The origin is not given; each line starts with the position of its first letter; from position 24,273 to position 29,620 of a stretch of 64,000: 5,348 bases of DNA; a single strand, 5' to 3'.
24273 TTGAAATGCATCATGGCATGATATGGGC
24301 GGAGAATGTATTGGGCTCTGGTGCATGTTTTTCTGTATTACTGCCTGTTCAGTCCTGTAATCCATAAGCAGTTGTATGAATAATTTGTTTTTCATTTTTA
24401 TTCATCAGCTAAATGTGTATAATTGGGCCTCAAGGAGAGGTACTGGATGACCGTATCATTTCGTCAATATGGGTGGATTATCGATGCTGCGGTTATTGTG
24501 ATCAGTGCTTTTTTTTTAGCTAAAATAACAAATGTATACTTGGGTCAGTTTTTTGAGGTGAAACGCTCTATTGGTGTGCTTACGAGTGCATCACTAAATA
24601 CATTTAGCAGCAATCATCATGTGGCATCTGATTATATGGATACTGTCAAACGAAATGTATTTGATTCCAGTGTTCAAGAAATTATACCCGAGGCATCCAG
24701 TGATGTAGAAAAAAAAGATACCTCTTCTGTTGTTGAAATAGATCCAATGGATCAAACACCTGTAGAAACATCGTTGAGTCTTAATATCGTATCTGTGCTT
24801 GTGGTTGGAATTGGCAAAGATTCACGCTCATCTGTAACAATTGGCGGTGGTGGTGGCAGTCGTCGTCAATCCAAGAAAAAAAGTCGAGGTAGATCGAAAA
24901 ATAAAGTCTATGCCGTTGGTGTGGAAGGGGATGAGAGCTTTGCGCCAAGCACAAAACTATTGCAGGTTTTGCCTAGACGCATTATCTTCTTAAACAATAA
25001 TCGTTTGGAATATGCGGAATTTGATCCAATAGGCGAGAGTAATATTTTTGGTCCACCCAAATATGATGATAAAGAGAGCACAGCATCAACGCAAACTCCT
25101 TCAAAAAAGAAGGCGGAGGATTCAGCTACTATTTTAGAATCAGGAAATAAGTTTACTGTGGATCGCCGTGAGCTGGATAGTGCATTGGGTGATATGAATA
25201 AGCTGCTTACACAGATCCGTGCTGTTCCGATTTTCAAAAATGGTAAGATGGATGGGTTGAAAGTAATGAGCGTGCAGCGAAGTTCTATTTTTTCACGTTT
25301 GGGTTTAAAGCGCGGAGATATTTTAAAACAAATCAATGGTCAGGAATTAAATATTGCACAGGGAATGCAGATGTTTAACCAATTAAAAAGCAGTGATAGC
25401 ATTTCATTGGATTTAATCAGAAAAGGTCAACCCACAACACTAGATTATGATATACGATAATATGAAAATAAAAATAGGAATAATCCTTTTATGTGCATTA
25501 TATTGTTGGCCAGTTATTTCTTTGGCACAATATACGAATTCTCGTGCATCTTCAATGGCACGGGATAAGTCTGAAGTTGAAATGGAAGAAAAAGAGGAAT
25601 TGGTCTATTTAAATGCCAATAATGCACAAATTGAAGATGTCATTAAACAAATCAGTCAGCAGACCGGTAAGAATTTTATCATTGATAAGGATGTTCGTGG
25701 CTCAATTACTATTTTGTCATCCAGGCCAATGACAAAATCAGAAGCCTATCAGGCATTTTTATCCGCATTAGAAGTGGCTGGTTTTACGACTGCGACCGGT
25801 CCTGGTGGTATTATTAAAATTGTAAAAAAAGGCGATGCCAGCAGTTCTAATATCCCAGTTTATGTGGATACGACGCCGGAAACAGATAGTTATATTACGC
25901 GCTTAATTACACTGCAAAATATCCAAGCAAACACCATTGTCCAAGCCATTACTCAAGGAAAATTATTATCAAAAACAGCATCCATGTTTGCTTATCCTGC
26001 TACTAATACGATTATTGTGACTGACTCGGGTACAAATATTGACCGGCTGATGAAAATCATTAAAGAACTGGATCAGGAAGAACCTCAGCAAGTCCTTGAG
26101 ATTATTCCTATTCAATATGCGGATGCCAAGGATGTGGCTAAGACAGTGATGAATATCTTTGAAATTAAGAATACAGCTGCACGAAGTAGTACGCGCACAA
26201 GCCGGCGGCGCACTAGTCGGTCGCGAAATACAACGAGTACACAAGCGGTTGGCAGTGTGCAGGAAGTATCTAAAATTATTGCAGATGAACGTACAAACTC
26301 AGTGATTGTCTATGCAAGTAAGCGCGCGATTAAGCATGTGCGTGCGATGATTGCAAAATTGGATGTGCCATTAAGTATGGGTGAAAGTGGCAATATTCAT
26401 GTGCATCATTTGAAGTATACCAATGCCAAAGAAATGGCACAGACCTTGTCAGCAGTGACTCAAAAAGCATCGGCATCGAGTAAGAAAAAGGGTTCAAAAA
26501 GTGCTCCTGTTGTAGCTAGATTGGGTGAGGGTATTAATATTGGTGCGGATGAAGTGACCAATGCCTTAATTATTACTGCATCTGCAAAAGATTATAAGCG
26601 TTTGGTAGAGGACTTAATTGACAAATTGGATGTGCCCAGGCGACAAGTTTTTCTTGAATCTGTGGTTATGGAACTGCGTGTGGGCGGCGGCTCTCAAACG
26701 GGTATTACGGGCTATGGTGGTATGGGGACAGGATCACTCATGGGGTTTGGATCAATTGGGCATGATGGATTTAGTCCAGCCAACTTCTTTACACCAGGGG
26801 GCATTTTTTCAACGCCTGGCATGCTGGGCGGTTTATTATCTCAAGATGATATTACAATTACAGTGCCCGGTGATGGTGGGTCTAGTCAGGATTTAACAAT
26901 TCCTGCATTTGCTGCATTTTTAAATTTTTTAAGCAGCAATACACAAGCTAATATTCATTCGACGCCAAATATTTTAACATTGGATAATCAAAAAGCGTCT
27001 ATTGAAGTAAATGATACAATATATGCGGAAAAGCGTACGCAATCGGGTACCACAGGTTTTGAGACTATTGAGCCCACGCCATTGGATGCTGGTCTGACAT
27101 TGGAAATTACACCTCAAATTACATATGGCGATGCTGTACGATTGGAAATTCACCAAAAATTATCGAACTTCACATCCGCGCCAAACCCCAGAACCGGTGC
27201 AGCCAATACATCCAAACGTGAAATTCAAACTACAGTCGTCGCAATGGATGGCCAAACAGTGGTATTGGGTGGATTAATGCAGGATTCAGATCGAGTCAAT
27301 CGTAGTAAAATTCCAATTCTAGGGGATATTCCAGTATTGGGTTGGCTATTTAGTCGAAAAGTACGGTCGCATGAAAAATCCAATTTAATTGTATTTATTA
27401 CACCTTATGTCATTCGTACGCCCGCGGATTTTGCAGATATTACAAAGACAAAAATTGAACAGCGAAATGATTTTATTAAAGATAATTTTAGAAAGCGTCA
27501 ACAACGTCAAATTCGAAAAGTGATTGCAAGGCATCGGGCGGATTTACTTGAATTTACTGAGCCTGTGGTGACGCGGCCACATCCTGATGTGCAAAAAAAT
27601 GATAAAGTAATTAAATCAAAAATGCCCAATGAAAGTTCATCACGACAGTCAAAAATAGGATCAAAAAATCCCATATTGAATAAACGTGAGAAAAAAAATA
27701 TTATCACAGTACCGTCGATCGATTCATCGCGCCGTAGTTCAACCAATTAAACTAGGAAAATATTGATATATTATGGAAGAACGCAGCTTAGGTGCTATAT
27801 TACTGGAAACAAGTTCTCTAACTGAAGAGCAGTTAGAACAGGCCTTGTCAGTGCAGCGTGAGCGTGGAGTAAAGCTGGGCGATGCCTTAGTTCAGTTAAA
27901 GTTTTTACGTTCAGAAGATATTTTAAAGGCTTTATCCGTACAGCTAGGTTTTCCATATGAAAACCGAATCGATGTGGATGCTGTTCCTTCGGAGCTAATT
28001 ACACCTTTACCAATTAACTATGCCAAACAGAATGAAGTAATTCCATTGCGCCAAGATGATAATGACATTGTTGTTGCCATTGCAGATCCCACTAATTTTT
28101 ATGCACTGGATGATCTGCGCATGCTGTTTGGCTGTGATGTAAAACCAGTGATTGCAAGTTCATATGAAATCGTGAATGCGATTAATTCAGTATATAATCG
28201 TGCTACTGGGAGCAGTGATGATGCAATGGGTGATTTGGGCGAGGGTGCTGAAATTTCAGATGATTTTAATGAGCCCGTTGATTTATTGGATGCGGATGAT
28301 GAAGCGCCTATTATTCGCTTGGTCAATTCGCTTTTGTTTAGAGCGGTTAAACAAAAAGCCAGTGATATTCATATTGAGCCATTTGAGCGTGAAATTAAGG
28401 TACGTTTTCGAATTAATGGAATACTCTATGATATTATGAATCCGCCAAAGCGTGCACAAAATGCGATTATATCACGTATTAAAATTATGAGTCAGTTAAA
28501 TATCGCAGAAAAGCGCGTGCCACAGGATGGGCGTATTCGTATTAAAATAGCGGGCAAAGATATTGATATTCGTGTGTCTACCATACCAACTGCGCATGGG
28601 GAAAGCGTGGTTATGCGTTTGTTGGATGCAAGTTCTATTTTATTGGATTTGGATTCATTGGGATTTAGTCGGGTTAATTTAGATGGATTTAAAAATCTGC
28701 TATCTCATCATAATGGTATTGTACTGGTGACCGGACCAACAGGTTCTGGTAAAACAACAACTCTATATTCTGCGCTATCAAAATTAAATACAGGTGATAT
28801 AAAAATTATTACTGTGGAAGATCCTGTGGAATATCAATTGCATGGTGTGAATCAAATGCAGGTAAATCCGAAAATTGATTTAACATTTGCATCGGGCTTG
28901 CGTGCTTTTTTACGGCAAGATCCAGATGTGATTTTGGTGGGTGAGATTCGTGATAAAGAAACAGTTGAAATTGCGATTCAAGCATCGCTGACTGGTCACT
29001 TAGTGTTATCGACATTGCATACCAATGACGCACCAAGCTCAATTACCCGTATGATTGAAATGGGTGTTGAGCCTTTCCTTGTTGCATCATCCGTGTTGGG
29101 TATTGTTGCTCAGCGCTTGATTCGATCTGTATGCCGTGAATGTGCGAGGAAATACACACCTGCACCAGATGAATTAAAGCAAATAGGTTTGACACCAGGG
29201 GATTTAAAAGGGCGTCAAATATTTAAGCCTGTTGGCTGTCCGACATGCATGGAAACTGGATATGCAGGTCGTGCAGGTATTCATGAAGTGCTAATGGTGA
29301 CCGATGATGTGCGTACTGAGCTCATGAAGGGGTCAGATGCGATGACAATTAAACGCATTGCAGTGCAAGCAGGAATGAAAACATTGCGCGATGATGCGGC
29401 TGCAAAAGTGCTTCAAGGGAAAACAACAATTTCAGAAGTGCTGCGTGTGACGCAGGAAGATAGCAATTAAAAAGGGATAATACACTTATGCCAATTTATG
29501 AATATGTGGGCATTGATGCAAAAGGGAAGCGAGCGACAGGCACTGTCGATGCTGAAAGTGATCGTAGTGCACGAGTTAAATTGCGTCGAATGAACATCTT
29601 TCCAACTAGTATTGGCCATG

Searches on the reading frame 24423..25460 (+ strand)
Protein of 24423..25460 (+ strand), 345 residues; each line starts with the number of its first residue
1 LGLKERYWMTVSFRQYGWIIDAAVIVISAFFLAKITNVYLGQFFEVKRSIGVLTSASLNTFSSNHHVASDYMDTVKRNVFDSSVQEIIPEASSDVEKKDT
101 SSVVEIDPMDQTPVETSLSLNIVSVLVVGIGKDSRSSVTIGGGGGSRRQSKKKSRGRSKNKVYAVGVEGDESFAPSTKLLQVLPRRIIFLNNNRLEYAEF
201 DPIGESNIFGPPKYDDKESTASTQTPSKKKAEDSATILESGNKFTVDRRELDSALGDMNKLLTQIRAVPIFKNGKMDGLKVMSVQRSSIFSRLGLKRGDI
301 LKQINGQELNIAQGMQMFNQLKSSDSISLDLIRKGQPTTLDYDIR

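Call 31: search_protein_families(library=ncbifam, proteins=[window:24423-25460:+], max_evalue=0.00001)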
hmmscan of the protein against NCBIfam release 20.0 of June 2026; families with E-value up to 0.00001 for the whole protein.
window:24423-25460:+ (345 aa): 4 families
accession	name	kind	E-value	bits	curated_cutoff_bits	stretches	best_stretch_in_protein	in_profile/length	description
NF041515.1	GspC_delta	equivalog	8.6e-51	173.5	150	1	14-345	1-311/311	type II secretion system protein GspC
TIGR01713.1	typeII_sec_gspC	equivalog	1.4e-15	57.6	101.6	1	170-338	114-253/259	type II secretion system protein GspC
NF041616.1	T2SS_C_SYNERG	exception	3.7e-14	52.7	200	1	217-345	166-296/296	type II secretion system protein GspC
NF007242.0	PRK09681.1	equivalog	1e-05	24.8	561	0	257-337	231-311/319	type II secretion system protein GspC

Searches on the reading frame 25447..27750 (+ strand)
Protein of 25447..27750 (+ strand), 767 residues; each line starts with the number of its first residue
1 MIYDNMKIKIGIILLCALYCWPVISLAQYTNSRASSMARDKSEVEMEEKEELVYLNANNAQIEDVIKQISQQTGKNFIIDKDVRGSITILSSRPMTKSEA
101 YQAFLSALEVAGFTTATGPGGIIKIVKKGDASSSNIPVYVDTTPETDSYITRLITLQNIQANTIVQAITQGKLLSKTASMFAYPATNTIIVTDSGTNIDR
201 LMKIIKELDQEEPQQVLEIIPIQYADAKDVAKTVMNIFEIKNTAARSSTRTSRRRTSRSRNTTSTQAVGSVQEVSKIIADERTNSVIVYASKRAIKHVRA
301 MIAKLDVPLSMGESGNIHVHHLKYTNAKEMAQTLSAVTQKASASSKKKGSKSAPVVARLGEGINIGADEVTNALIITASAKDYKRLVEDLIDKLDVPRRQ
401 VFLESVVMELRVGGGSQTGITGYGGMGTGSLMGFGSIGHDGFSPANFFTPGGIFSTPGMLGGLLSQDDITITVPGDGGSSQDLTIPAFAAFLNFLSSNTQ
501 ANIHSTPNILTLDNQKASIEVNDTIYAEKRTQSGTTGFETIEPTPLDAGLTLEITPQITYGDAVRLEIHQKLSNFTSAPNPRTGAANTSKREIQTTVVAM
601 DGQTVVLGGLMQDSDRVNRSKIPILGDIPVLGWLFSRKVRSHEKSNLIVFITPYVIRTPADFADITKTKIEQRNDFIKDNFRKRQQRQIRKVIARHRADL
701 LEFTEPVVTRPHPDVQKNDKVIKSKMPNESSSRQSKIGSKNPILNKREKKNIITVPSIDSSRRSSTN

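Call 31: search_protein_families(library=ncbifam, proteins=[window:25447-27750:+], max_evalue=0.00001)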
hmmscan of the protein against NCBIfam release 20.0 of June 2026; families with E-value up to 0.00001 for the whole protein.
window:25447-27750:+ (767 aa): 8 families
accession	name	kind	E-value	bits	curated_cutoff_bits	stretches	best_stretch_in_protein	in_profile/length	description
TIGR02517.1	type_II_gspD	equivalog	1.7e-145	485.8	351.35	1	55-666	1-600/600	type II secretion system secretin GspD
TIGR02515.1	IV_pilus_PilQ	subfamily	2.8e-66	224.3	284.35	4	492-656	265-427/428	type IV pilus secretin PilQ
TIGR02516.1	type_III_yscC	equivalog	2.5e-43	148.3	238.45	2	352-657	194-462/463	type III secretion system outer membrane ring subunit SctC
NF010083.0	PRK13568.1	equivalog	4.6e-40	137.7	554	1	494-657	258-418/419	DNA uptake porin HofQ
TIGR02519.1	pilus_MshL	equivalog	8.3e-36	123.5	250.2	1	370-656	6-290/290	pilus (MSHA type) biogenesis protein MshL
NF007851.2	PRK10560.1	exception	2e-27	96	598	1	495-657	251-410/412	DNA uptake porin HofQ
NF011873.0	PRK15346.1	equivalog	1.3e-23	83.5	524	1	488-650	329-487/499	EscC/YscC/HrcC family type III secretion system outer membrane ring protein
NF042912.1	Amuc_1098_fam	equivalog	6.8e-19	67.4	750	1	589-656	729-796/805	Amuc_1098 family type IV pilus outer membrane protein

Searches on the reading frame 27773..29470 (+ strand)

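Call 31: search_protein_families(library=ncbifam, proteins=[window:27773-29470:+], max_evalue=0.00001)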
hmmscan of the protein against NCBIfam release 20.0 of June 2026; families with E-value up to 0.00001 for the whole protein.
window:27773-29470:+ (565 aa): 21 families
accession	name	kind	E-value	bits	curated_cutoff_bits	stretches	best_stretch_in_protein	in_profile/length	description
TIGR02533.1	type_II_gspE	equivalog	1.3e-212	706.8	630.25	1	77-560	2-486/486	type II secretion system ATPase GspE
TIGR02538.1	type_IV_pilB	equivalog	6.5e-194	645.7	675.65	1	6-561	2-563/564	type IV-A pilus assembly ATPase PilB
NF053534.1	T4PilAsmATPsTfpB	equivalog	6.6e-154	513.5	850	1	34-560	52-582/584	type IV pilus assembly ATPase TfpB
NF007755.0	PRK10436.1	equivalog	3.1e-135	451.5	617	1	86-561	16-460/465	type II secretion system protein GspE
NF041000.1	ATPase_ComGA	equivalog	4e-80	268.6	300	1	186-451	2-266/267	competence type IV pilus ATPase ComGA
TIGR01420.1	pilT_fam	subfamily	1.9e-55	188.5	319.1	1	185-451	3-269/343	PilT/PilU family type 4a pilus ATPase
TIGR02525.1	plasmid_TraJ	equivalog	1.7e-28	99.7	368.3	1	278-431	119-273/372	plasmid transfer ATPase TraJ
TIGR02524.1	dot_icm_DotB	equivalog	3.2e-21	75.9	463.3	1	310-428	130-257/358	Dot/Icm type IV secretion system ATPase DotB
NF058587.1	archaellum_moto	equivalog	1.8e-19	69.9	550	1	275-429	235-395/527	archaellum flagellar ATPase motor FlaI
TIGR02782.1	TrbB_P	equivalog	1.8e-17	63.6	304.55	1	309-429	132-254/303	P-type conjugative transfer ATPase TrbB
NF008411.1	PRK11234.1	equivalog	3.5e-16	58.7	1170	1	4-147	482-623/723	cyclic di-3',5'-guanylate-activated glycosyltransferase NfrB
NF010469.0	PRK13894.1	subfamily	2e-15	57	508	1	307-428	143-265/320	conjugal transfer ATPase TrbB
TIGR02788.1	VirB11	equivalog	3.6e-14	52.5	249.95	1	314-431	144-266/308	P-type DNA transfer ATPase VirB11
NF053729.1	c-di-GMP_motif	domain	6e-14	51.6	38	1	6-57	2-53/53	cyclic di-GMP-binding domain-containing protein, MshE-related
NF053672.1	bindosome_BasE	exception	7.9e-13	48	1000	1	317-429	273-390/512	bindosome assembly system ATPase subunit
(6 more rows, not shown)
